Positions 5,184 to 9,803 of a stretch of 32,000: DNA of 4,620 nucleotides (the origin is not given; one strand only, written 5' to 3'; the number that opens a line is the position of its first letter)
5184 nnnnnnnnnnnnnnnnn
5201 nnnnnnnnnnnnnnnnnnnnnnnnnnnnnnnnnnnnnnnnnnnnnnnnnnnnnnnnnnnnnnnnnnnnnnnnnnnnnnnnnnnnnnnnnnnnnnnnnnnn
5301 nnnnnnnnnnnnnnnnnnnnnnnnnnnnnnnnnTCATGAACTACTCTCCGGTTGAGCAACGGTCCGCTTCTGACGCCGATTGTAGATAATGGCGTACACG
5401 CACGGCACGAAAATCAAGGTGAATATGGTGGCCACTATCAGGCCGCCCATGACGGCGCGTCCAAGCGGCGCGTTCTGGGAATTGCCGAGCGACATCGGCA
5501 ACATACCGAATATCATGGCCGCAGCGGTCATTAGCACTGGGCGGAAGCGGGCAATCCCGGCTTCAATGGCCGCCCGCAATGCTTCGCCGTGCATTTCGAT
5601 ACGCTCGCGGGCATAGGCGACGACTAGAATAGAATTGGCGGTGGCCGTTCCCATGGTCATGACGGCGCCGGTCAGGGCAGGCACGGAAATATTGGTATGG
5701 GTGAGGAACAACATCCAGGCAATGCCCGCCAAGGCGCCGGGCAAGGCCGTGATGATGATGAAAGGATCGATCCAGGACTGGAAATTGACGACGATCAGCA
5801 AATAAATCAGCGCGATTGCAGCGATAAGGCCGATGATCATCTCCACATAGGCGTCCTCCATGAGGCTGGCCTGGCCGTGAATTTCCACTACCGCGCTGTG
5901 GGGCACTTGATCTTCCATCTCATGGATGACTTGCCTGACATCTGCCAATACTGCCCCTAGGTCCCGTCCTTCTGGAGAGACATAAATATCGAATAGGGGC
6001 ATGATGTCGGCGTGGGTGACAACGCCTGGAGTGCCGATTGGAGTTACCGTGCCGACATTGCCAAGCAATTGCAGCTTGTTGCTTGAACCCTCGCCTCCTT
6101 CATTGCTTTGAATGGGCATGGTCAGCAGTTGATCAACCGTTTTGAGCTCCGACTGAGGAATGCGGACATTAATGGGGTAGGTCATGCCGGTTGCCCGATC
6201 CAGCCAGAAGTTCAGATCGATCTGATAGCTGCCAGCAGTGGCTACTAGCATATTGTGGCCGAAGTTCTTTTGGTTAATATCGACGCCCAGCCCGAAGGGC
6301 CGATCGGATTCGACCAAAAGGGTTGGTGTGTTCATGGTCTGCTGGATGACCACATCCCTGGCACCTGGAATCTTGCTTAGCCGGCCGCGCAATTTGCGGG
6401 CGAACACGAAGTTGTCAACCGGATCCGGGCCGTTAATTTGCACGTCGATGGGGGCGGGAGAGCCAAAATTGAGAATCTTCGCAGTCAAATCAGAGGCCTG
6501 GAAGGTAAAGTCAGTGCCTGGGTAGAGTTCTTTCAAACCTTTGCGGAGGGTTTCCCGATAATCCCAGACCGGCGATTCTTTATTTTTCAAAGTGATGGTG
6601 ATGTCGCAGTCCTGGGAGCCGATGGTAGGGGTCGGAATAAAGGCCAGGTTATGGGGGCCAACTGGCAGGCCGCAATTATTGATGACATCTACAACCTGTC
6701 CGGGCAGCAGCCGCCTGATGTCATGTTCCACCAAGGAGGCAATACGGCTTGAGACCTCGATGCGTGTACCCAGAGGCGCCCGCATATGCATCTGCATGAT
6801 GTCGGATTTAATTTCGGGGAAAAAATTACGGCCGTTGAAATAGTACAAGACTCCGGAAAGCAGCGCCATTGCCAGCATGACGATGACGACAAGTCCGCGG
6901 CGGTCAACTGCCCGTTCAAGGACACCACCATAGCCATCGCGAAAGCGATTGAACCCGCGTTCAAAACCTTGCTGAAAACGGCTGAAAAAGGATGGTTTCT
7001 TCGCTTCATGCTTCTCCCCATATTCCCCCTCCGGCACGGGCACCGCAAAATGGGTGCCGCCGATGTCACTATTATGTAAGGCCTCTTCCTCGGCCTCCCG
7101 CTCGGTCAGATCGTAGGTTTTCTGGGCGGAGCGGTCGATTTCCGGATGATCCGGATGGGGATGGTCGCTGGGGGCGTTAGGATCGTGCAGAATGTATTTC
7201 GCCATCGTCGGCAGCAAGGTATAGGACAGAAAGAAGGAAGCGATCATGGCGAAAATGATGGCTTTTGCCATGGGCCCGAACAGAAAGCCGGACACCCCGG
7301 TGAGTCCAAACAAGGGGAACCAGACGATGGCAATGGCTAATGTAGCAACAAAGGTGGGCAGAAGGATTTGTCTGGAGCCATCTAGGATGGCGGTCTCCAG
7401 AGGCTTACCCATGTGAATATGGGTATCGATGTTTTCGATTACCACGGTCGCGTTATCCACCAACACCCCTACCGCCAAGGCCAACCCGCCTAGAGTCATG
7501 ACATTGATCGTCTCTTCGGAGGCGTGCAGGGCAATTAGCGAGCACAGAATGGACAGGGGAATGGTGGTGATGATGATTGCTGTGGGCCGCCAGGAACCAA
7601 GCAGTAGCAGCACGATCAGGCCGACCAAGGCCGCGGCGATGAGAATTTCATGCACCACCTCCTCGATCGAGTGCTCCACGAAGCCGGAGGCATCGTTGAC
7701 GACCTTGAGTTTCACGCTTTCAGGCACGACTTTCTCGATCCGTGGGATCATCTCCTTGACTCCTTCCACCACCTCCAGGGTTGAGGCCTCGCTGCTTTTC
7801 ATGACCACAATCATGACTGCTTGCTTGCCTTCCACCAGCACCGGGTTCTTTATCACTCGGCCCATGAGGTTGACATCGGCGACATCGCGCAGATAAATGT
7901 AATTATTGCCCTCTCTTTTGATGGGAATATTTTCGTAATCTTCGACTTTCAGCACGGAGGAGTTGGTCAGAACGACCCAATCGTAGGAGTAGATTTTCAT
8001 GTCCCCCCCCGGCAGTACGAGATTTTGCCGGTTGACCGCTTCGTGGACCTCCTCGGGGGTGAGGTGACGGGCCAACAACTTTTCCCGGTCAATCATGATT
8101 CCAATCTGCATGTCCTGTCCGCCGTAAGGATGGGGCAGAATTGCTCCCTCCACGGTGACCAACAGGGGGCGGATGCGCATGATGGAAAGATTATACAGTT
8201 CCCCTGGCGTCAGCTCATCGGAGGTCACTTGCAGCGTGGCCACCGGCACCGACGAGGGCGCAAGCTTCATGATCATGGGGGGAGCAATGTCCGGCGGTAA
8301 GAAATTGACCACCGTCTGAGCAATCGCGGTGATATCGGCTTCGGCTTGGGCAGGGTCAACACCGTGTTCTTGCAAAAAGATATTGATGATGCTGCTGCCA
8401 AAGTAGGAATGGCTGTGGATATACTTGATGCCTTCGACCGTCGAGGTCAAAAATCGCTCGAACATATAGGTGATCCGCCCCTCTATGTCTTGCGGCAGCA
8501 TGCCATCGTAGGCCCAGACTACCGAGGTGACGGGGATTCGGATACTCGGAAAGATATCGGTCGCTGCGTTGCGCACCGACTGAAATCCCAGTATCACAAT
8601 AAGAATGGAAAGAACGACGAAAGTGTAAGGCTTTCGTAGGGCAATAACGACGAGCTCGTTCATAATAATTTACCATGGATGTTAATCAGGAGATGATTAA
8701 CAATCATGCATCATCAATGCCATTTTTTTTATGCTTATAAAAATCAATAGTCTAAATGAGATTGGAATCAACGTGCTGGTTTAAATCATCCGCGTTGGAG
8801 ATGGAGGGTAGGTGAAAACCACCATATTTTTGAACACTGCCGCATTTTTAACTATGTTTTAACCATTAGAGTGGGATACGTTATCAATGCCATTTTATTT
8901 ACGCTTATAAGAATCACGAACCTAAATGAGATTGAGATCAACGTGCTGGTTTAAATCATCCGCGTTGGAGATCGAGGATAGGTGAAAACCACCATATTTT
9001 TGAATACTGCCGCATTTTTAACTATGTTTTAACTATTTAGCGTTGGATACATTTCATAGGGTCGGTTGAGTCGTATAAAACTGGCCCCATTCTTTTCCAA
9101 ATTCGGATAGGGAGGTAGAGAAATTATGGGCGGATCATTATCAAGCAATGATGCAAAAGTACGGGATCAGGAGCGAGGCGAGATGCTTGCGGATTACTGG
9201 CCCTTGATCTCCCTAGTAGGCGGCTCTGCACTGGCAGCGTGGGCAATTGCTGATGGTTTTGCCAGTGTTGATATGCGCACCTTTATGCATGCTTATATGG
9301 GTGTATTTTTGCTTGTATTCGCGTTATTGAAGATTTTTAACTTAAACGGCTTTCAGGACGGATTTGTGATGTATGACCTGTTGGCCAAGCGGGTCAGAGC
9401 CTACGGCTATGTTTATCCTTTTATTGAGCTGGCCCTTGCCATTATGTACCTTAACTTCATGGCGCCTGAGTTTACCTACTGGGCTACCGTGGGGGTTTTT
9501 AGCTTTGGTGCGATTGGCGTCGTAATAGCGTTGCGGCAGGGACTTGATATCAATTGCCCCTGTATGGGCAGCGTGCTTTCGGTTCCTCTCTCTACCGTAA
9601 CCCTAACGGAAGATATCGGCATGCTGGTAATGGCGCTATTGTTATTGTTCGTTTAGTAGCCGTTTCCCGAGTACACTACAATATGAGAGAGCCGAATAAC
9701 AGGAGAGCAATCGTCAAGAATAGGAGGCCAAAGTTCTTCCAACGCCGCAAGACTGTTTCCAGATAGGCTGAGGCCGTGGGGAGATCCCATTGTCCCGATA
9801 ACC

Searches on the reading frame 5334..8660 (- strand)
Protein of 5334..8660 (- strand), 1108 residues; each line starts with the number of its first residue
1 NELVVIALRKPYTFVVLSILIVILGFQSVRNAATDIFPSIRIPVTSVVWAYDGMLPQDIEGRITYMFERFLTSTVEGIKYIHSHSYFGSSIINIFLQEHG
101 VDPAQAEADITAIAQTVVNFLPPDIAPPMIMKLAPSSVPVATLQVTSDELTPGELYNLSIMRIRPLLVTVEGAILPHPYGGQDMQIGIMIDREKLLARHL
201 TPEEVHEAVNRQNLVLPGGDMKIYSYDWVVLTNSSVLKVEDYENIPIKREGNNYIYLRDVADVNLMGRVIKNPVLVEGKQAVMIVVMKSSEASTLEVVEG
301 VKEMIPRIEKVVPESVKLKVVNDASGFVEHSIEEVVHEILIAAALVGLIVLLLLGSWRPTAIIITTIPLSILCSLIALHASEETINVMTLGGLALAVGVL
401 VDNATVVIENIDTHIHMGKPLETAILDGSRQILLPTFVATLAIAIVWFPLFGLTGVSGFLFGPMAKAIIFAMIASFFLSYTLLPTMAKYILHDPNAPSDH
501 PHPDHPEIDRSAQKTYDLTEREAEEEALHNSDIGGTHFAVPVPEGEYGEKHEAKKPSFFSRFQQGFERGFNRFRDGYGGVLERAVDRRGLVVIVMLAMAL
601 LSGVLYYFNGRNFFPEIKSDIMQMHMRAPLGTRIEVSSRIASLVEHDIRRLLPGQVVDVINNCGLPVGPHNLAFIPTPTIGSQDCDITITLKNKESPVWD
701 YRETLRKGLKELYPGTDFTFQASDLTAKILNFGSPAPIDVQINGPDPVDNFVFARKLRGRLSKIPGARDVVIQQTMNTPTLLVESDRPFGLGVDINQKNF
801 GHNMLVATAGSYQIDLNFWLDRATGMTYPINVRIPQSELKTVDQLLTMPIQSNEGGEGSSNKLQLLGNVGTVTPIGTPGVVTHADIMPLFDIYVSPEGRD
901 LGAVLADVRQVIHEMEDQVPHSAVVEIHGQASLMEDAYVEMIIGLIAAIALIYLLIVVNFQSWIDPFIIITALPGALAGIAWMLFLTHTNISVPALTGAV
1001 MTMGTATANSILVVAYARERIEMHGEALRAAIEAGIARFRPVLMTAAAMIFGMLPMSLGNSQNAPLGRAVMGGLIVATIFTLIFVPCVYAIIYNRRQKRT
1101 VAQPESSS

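Call 66: search_protein_families(library=pfam, proteins=[window:5334-8660:-], max_evalue=0.0001)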
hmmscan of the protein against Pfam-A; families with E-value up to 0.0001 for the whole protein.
window:5334-8660:- (1108 aa): 2 families
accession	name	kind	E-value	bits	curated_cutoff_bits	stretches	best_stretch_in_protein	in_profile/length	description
PF00873.25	ACR_tran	-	4.3e-175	584.7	28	2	6-498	4-497/1021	AcrB/AcrD/AcrF family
PF03176.21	MMPL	-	1.3e-10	41.2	20.5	1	904-1095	106-305/333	MMPL family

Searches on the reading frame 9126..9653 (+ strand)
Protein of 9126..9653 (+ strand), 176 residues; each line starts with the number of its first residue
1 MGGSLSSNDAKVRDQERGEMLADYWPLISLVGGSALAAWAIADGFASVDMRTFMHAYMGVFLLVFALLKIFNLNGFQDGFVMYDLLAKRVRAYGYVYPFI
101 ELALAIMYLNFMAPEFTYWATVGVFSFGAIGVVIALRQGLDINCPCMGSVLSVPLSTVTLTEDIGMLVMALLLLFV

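Call 66: search_protein_families(library=pfam, proteins=[window:9126-9653:+], max_evalue=0.0001)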
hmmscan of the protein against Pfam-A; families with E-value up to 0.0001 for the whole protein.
window:9126-9653:+ (176 aa): 1 family
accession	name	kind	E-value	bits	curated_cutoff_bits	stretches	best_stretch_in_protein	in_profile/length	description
PF07291.16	MauE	-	6.6e-16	59.2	27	1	54-175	8-127/128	Methylamine utilisation protein MauE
